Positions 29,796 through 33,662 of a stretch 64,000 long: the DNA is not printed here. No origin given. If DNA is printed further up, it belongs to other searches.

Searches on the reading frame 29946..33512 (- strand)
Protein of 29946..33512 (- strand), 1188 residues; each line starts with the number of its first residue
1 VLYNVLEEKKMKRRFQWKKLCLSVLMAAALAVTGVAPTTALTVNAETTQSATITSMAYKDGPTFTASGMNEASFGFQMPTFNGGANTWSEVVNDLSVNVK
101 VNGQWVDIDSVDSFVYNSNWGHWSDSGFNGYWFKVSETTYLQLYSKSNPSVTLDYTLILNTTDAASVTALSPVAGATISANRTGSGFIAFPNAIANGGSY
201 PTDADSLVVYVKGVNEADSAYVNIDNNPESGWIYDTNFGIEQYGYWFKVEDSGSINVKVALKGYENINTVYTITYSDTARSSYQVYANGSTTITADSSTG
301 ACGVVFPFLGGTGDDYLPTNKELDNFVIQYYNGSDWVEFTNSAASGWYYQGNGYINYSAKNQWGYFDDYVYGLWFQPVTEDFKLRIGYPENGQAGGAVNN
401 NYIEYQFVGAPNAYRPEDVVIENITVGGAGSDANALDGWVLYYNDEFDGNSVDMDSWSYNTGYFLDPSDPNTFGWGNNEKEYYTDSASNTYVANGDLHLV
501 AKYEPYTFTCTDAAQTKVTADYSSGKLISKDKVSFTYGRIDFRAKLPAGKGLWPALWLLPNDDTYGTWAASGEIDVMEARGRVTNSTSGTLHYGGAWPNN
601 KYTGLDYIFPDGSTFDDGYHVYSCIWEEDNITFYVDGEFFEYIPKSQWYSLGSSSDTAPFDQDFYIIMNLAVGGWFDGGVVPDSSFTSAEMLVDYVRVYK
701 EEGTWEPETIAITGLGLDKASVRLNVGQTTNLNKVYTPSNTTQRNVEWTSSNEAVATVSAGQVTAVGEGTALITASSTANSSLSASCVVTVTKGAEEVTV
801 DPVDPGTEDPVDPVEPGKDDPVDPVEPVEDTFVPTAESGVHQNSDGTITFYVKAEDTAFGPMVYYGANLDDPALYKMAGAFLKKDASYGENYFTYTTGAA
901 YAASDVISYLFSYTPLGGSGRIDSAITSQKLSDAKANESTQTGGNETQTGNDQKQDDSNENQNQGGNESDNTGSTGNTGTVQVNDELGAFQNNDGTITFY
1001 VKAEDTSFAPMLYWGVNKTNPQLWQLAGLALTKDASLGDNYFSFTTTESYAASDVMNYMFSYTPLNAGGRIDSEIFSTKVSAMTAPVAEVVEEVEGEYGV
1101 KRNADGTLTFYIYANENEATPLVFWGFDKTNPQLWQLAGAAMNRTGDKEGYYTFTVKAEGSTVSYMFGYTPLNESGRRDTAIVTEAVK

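Call 7: search_protein_families(library=pfam, proteins=[window:29946-33512:-], max_evalue=0.001)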
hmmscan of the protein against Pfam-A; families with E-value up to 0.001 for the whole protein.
window:29946-33512:- (1188 aa): 2 families
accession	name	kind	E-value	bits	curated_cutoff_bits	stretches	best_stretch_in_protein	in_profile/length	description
PF00722.28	Glyco_hydro_16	-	6.4e-19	68.5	22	1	507-674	13-156/175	Glycosyl hydrolases family 16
PF02368.24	Big_2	-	8.6e-10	38.9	22.8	1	713-782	3-74/79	Bacterial Ig-like domain (group 2)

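Call 23: search_protein_families(library=ncbifam, proteins=[window:29946-33512:-], max_evalue=0.001)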
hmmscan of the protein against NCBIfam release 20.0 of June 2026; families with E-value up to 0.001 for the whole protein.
window:29946-33512:- (1188 aa): 3 families
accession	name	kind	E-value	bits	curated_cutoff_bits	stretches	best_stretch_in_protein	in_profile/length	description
NF052454.1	BtaGlycanEglC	equivalog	8.4e-23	81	700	1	445-700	223-457/459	endo-1,3-1,4-beta-glycanase EglC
NF041449.1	K_carrageenase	equivalog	0.00011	21.5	350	0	443-578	28-145/283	kappa-carrageenase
NF052392.1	BetGlycExoK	equivalog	0.00079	18.9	350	1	474-641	52-196/261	endo-1,3-1,4-beta-glycanase ExoK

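Call 60: search_solved_structures(query=window:29949-33512:-, max_evalue=0.00001, show_alignments=0)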
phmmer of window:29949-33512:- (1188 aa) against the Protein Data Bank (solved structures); distinct sequences matched with E-value up to 0.00001: 31.
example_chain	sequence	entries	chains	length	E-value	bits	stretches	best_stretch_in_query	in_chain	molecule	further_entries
3azx_A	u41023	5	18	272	1.6e-47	165.1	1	432-710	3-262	Laminarinase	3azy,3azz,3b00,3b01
4dfs_A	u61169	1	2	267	2.3e-46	161.3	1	432-702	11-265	Glycoside hydrolase, family 16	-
2vy0_A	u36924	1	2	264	1.1e-44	155.7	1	438-700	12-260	ENDO-BETA-1,3-GLUCANASE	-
7wwc_A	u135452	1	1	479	8.4e-42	146.2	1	435-700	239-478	beta-1,3(4)-glucanase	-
7ww4_A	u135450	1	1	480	8.4e-42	146.2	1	435-700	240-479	beta-1,3(4)-glucanase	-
3iln_A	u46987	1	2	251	5.9e-37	130.1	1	436-700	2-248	Laminarinase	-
4crq_A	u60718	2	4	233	1.8e-35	125.2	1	441-700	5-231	ENDO-1,3-BETA-GLUCANASE, FAMILY GH16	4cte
2hyk_A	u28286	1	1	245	3.3e-35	124.3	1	441-700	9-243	Beta-1,3-glucanase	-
5wut_A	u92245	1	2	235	1.1e-32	116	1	439-700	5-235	ULam111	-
6xof_A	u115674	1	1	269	1.5e-32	115.5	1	438-701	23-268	GH16 family protein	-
3atg_A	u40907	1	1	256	6.8e-32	113.4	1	442-701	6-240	GLUCANASE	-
6xqf_A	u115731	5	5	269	8.2e-32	113.1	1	438-701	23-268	GH16 family protein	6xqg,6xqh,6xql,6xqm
9vmv_A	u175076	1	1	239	4e-31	110.8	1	442-700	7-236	Beta-1,3-glucanase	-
9voq_A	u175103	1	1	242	4.2e-31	110.8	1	442-700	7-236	Beta-1,3-glucanase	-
9voo_A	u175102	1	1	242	9.3e-31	109.6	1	442-700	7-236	Hydrolase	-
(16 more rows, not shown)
